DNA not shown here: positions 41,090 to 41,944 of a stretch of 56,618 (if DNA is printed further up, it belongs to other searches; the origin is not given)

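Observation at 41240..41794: Stand-alone UDG-superfamily gene on its own leftward island in a genome predicted to modify cytosine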

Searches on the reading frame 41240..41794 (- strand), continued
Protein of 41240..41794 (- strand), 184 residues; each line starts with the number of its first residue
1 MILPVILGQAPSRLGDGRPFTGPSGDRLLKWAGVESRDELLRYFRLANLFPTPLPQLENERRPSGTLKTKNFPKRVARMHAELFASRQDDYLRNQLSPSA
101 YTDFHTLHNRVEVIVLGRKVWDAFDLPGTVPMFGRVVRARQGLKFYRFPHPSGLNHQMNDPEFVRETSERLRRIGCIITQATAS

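Call 37: find_encoding_contigs(protein=P0021, flank=10000, max_places=1)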
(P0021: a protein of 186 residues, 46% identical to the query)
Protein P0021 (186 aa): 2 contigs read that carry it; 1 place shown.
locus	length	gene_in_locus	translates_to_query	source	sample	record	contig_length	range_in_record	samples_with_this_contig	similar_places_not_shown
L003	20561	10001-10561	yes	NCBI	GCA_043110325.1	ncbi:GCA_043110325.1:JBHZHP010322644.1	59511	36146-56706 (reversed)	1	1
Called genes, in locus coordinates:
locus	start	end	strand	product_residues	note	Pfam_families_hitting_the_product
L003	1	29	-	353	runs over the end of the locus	PF12684:DUF3799 (weak), PF12705:PDDEXK_1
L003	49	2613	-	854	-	PF03167:UDG, PF01612:DNA_pol_A_exo1, PF00476:DNA_pol_A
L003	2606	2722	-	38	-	-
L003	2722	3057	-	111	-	-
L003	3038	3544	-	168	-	PF00383:dCMP_cyt_deam_1, PF14437:MafB19-deam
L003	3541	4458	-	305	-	PF00303:Thymidylat_synt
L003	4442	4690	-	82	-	-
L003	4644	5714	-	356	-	-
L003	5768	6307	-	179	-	PF08761:dUTPase_2 (faint)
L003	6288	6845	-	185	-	-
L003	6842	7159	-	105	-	-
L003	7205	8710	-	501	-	PF00176:SNF2-rel_dom, PF00271:Helicase_C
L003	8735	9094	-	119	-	-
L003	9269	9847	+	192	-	-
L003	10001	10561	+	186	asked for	PF03167:UDG (weak)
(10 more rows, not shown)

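Call 38: find_encoding_contigs(protein=P0035, flank=10000, max_places=1)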
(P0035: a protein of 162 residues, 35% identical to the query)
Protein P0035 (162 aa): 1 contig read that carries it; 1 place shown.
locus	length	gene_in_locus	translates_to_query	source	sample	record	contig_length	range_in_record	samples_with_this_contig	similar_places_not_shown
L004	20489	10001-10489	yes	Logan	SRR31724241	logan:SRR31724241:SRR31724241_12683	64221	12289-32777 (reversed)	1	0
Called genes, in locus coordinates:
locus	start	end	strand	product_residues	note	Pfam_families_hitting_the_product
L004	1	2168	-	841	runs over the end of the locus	PF03167:UDG, PF01612:DNA_pol_A_exo1, PF00476:DNA_pol_A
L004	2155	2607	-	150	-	PF00383:dCMP_cyt_deam_1, PF14437:MafB19-deam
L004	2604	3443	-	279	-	PF00303:Thymidylat_synt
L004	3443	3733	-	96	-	-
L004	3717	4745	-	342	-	-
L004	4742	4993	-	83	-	-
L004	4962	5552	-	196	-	PF08761:dUTPase_2 (weak)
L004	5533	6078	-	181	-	-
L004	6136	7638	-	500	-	PF00176:SNF2-rel_dom, PF04851:ResIII (weak), PF00271:Helicase_C (weak)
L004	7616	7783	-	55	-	-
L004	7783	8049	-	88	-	PF24623:Phage_zn_bind_8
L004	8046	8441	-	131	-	PF10686:YAcAr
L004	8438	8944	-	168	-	-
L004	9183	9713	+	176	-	-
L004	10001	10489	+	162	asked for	PF03167:UDG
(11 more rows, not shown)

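Call 39: find_encoding_contigs(protein=P0032, flank=10000, max_places=1)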
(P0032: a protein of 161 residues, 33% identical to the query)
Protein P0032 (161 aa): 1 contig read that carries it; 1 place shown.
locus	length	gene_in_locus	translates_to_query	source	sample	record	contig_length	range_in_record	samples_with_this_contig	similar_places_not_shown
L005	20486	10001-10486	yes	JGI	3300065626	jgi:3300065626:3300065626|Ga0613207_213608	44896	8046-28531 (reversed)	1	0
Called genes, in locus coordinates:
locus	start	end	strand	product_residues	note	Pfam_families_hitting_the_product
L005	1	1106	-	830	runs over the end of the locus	PF03167:UDG, PF00476:DNA_pol_A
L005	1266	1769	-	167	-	PF00383:dCMP_cyt_deam_1, PF14437:MafB19-deam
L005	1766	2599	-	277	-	PF00303:Thymidylat_synt (weak)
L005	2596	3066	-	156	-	-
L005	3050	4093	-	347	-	-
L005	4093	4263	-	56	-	-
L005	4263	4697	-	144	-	-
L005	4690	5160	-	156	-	PF08761:dUTPase_2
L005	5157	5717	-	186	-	-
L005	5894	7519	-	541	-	PF00176:SNF2-rel_dom, PF04851:ResIII (weak), PF00271:Helicase_C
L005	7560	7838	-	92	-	-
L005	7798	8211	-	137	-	-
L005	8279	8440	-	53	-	-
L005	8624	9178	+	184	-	-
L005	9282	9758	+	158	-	PF27111:Rv1352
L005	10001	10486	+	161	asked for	PF03167:UDG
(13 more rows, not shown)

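Call 40: find_encoding_contigs(protein=P0037, flank=10000, max_places=1)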
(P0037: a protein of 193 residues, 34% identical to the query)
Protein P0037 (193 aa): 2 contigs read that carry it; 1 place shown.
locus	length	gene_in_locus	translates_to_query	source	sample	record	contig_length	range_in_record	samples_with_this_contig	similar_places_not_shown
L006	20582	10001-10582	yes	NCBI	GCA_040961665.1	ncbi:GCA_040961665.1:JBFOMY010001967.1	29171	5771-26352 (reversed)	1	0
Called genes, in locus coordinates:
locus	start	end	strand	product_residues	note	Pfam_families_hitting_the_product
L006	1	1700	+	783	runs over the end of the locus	PF02195:ParB_N, PF17762:HTH_ParB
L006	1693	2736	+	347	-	PF12705:PDDEXK_1 (weak)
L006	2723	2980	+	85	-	-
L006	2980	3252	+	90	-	-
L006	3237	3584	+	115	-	-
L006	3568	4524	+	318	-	-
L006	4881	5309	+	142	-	-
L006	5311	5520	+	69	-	-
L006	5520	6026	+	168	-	-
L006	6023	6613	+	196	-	PF02195:ParB_N (weak)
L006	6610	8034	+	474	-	PF00145:DNA_methylase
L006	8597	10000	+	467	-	PF13522:GATase_6, PF13537:GATase_7, PF00733:Asn_synthase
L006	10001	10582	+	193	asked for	PF03167:UDG (weak)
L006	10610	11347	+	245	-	PF08241:Methyltransf_11, PF08242:Methyltransf_12 (weak), PF13649:Methyltransf_25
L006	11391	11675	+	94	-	PF01817:CM_2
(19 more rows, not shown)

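Call 53: search_protein_representatives(alignment_id=A1)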
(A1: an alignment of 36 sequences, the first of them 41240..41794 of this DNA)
Query: 36 sequences, 178 profile positions. Proteins with E-value up to 0.001 (for the whole library): 3715; up to 1e-10: 1185; up to 1e-30: 31. The best 150 are listed.
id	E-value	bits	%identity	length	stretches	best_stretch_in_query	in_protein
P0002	3.5e-69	248.5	-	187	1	1-176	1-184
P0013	1.7e-66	239.8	-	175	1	2-170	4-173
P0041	1.0e-61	224.2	-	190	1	2-170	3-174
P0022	9.6e-60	217.8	-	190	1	2-173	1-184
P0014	6.0e-59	215.2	-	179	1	2-168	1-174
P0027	3.0e-53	196.6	-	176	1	1-174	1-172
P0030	6.1e-44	166.3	-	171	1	4-170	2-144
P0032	5.1e-43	163.3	-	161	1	4-170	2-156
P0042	1.6e-42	161.7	-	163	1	1-169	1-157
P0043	1.3e-41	158.7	-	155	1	1-168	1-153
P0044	3.2e-41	157.5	-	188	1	2-168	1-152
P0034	3.9e-41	157.2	-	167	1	2-177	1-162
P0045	1.3e-40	155.5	-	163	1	2-170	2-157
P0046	1.3e-39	152.2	-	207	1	2-168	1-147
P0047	1.4e-39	152.2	-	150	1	2-167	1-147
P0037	2.7e-36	141.4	-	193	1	3-170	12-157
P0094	1.0e-23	100.4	-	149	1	2-166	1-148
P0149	2.1e-21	92.9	-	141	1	4-166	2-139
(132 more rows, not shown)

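Call 55: search_protein_families(library=phrogs, alignment_id=A2, max_evalue=0.001)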
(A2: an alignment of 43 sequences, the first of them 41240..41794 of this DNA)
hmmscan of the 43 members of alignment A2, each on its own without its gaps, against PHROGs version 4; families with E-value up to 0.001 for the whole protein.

A. member 1, window:41240-41794:- (184 aa): 1 family
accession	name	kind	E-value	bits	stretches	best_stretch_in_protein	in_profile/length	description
phrog_12275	-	unknown function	4.7e-09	37.2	1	109-163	84-139/168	-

B. families by the number of members that match (of 43 scanned): 1 family
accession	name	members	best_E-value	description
phrog_12275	-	43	3.6e-30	-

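Call 56: search_solved_structures(query=A2, max_evalue=1, show_alignments=3)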
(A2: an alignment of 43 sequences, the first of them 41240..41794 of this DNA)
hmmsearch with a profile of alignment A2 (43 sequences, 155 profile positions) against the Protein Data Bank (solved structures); distinct sequences matched with E-value up to 1: 34.
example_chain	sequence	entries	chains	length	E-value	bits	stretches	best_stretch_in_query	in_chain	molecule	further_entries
3ikb_A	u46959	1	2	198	1.1e-06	31.9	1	2-137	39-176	uncharacterized conserved protein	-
8iir_A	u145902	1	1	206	0.00022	24.5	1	2-128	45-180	Type-4 uracil-DNA glycosylase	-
6ajq_A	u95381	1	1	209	0.0014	21.9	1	2-128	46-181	Uracil DNA glycosylase superfamily protein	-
1ui0_A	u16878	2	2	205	0.0015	21.8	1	2-126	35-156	Uracil-DNA Glycosylase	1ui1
8iip_A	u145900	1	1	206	0.0047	20.2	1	2-128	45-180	Type-4 uracil-DNA glycosylase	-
8iio_A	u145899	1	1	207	0.0047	20.2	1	2-128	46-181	Type-4 uracil-DNA glycosylase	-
6l6s_A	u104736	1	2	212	0.0048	20.1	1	2-128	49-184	Phage SPO1 DNA polymerase-related protein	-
6ioc_A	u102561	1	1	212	0.005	20.1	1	2-128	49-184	Phage SPO1 DNA polymerase-related protein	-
8iin_A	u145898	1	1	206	0.0051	20.1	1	2-128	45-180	Type-4 uracil-DNA glycosylase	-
8iim_A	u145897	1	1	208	0.0052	20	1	2-128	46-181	Type-4 uracil-DNA glycosylase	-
6l5a_A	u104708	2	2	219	0.0053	20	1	2-128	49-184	Uracil DNA glycosylase superfamily protein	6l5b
8iie_A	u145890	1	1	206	0.006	19.8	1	2-128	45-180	Type-4 uracil-DNA glycosylase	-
8iig_A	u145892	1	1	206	0.0061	19.8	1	2-128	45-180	Type-4 uracil-DNA glycosylase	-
8iif_A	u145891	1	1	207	0.0061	19.8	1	2-128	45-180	Type-4 uracil-DNA glycosylase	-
6ajo_A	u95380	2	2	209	0.0062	19.8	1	2-128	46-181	Uracil DNA glycosylase superfamily protein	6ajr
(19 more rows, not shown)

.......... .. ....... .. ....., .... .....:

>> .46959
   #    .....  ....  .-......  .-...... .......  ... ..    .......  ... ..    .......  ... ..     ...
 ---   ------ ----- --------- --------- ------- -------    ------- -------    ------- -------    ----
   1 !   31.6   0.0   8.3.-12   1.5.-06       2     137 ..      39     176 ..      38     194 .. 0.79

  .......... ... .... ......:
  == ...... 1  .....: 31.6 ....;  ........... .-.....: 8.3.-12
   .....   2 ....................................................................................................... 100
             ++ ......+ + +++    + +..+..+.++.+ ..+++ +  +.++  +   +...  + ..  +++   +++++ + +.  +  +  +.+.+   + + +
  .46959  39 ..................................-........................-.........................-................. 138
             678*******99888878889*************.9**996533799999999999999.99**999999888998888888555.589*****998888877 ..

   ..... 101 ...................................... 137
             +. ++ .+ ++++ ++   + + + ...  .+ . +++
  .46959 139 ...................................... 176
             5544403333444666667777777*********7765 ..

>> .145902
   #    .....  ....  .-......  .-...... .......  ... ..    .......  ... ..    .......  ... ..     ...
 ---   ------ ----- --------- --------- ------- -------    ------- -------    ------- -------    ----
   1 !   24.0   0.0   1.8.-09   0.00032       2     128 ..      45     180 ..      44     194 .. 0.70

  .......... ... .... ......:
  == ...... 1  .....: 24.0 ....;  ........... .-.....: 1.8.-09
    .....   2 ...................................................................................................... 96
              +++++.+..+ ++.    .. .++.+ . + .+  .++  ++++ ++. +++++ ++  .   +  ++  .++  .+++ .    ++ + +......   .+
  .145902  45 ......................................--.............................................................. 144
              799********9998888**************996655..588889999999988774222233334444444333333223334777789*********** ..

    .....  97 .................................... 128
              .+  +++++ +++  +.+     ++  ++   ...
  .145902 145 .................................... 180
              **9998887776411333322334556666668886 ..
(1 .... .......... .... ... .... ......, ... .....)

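Call 75: find_encoding_contigs(protein=P0043, flank=8000, max_places=2)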
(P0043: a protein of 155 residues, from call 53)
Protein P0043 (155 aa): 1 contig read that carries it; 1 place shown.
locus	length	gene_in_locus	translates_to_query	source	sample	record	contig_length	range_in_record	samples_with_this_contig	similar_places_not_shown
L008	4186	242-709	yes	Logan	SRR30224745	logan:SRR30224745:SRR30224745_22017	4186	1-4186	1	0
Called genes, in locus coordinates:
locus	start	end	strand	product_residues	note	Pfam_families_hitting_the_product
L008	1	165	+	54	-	?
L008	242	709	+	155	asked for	PF03167:UDG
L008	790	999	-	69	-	-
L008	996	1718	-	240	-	PF01471:PG_binding_1 (weak)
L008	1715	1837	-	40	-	-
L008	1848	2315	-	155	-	-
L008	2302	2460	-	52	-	-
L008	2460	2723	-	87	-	-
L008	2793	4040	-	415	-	-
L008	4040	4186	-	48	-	?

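Call 77: find_encoding_contigs(protein=P0094, flank=8000, max_places=2)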
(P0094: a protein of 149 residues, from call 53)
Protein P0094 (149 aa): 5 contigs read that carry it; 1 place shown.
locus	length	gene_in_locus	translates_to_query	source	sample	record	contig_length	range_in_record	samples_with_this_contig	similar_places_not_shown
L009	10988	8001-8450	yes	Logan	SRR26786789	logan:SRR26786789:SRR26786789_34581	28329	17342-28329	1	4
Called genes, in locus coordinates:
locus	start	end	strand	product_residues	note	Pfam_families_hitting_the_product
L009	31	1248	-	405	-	PF04233:Phage_Mu_F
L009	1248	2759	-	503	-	PF13264:DUF4055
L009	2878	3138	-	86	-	-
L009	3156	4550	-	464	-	-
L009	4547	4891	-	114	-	-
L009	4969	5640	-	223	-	-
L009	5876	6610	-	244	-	PF08241:Methyltransf_11 (weak), PF08242:Methyltransf_12, PF13649:Methyltransf_25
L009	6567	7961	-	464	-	PF13522:GATase_6, PF13537:GATase_7, PF00733:Asn_synthase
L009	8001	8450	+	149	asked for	PF03167:UDG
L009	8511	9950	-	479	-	PF00145:DNA_methylase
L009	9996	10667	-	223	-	-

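Call 78: find_encoding_contigs(protein=P0149, flank=8000, max_places=2)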
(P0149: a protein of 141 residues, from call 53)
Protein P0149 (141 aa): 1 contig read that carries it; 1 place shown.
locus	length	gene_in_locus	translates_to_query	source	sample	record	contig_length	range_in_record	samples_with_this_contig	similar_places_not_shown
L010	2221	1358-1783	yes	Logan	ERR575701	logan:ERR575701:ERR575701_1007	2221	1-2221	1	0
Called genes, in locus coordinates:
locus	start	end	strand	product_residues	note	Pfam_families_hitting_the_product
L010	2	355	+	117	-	?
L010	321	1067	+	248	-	PF08241:Methyltransf_11 (weak), PF08242:Methyltransf_12 (weak), PF13649:Methyltransf_25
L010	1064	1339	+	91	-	PF01817:CM_2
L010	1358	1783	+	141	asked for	PF03167:UDG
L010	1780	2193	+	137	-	-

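Call 83: find_related_loci(query=A1, collection=viral_contigs, flank=10000)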
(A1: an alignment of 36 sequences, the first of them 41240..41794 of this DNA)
Query A1 (184 aa) in viral_contigs; peptide patterns used: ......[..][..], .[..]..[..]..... (x = any residue, [..] = any of these).
133 stretches matched a pattern; 9 encode a relative of the query (tblastn E <= 1e-3); 9 distinct loci.
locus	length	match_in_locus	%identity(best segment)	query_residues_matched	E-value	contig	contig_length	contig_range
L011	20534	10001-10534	58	1-179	6e-60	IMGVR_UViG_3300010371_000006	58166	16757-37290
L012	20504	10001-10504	47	2-175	4e-44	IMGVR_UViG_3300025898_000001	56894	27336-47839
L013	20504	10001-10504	40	2-174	5e-35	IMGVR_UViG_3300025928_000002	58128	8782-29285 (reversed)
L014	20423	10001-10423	35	4-172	1e-20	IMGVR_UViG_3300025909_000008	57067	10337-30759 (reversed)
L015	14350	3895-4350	33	5-174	4e-17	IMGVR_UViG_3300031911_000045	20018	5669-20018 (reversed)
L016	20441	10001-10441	29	6-174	8e-14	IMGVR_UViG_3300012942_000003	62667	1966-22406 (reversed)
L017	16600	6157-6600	31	6-172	3e-13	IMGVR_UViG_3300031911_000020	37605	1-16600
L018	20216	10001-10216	35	111-184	5e-6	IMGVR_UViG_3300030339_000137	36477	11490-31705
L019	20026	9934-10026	55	145-175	1e-5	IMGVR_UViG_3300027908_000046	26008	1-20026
